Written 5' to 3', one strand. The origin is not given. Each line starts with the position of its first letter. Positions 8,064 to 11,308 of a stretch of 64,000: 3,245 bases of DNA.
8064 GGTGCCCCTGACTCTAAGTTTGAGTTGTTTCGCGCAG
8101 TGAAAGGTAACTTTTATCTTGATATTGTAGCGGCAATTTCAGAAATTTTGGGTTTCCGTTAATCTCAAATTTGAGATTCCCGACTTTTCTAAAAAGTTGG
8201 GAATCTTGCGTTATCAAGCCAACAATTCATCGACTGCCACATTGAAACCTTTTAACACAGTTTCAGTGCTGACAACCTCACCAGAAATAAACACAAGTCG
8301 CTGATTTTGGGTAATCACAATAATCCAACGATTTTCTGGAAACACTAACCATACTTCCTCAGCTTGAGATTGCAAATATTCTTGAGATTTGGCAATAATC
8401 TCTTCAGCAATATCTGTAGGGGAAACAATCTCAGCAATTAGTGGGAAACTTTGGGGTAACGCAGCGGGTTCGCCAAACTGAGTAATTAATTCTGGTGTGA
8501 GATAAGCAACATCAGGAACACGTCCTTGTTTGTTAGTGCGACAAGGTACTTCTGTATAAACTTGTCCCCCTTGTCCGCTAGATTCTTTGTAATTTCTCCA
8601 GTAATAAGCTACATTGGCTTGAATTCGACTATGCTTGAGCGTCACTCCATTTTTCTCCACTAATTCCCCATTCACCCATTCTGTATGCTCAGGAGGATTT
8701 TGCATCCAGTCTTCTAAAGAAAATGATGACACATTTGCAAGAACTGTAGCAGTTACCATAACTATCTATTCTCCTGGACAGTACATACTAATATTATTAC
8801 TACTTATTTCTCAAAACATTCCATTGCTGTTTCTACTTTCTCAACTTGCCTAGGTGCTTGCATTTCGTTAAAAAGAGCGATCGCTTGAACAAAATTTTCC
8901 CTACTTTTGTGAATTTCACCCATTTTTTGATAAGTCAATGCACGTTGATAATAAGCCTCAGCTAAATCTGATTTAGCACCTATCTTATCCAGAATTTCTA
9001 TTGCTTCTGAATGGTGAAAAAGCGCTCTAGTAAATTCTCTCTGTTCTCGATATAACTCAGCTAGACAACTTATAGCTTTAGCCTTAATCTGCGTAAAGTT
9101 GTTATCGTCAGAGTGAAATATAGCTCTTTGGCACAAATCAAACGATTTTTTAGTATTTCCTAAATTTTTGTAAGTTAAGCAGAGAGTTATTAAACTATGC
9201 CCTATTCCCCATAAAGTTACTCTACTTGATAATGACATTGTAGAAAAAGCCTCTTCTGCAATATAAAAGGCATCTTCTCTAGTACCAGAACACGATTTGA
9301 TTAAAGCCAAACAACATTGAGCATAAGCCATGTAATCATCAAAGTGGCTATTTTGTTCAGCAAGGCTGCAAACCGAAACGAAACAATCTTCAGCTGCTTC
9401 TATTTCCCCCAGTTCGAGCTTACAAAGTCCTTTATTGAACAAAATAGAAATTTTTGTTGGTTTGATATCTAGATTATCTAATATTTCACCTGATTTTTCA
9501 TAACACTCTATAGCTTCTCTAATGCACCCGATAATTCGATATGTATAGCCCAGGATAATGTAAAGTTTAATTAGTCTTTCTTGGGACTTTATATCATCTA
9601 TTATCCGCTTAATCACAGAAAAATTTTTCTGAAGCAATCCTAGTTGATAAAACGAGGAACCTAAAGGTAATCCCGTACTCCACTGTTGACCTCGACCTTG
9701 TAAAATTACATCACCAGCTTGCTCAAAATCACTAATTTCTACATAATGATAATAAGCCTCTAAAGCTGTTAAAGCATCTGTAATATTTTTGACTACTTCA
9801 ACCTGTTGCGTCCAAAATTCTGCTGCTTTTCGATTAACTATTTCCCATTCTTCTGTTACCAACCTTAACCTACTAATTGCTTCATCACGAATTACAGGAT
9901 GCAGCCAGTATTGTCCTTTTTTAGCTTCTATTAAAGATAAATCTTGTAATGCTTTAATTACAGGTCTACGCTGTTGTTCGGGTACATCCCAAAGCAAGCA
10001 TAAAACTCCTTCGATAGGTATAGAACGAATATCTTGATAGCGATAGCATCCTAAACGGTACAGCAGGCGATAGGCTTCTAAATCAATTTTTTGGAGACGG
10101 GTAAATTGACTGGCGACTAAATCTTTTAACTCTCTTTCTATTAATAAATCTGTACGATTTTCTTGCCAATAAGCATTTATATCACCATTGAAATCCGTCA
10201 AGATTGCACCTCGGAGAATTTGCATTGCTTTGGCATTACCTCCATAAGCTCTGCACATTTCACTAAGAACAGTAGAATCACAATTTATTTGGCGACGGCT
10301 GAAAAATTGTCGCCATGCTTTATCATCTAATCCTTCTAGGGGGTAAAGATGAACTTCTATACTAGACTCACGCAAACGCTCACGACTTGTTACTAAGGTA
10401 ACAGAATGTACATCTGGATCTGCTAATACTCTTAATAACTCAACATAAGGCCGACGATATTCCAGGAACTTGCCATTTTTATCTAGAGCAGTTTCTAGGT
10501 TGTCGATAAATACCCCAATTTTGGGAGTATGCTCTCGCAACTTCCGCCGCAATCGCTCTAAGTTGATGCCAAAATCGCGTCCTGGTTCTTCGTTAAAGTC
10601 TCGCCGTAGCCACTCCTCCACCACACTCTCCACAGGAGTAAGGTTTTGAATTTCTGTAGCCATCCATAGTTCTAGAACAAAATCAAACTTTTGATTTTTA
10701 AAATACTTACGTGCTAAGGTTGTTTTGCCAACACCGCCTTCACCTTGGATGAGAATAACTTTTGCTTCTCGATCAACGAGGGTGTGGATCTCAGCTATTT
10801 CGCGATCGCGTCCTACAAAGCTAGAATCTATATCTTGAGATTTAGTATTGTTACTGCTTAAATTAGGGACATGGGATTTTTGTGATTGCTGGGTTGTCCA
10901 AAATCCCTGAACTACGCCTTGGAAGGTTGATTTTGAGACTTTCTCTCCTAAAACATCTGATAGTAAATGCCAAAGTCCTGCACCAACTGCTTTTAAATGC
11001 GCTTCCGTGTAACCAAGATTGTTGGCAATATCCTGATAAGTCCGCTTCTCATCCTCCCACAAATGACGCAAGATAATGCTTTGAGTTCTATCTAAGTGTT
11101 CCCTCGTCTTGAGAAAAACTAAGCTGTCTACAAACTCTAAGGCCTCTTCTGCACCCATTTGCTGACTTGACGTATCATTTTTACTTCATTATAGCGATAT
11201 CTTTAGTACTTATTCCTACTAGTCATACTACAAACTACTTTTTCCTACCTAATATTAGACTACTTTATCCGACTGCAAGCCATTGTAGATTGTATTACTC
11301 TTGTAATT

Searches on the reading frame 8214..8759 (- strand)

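Call 25: search_protein_families(library=pfam, proteins=[window:8214-8759:-], max_evalue=0.00001)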
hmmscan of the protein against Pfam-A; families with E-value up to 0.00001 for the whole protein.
window:8214-8759:- (181 aa): 1 family
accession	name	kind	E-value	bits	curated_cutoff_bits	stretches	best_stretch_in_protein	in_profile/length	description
PF05685.18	Uma2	-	1.1e-24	87.2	27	1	16-176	5-171/172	Putative restriction endonuclease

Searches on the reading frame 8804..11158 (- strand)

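Call 25: search_protein_families(library=pfam, proteins=[window:8804-11158:-], max_evalue=0.00001)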
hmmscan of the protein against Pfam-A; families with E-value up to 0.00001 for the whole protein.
window:8804-11158:- (784 aa): 7 families
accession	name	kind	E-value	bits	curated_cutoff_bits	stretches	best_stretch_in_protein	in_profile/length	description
PF00515.34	TPR_1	-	3.6e-18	65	27.8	0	733-762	1-30/34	Tetratricopeptide repeat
PF13424.12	TPR_12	-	1.7e-13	51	30.1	1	694-764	4-76/77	Tetratricopeptide repeat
PF07719.23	TPR_2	-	9.4e-13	47.7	27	0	733-763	1-31/34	Tetratricopeptide repeat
PF13181.12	TPR_8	-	6.8e-12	45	25.7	0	733-762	1-30/34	Tetratricopeptide repeat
PF13191.12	AAA_16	-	6.7e-08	33.7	32.6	1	114-159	2-51/167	AAA ATPase domain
PF17874.7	TPR_MalT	-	9.6e-08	32.1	45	0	661-770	9-117/336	MalT-like TPR region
PF01637.24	ATPase_2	-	3.9e-06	27.3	33.2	1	114-228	1-128/225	ATPase domain predominantly from Archaea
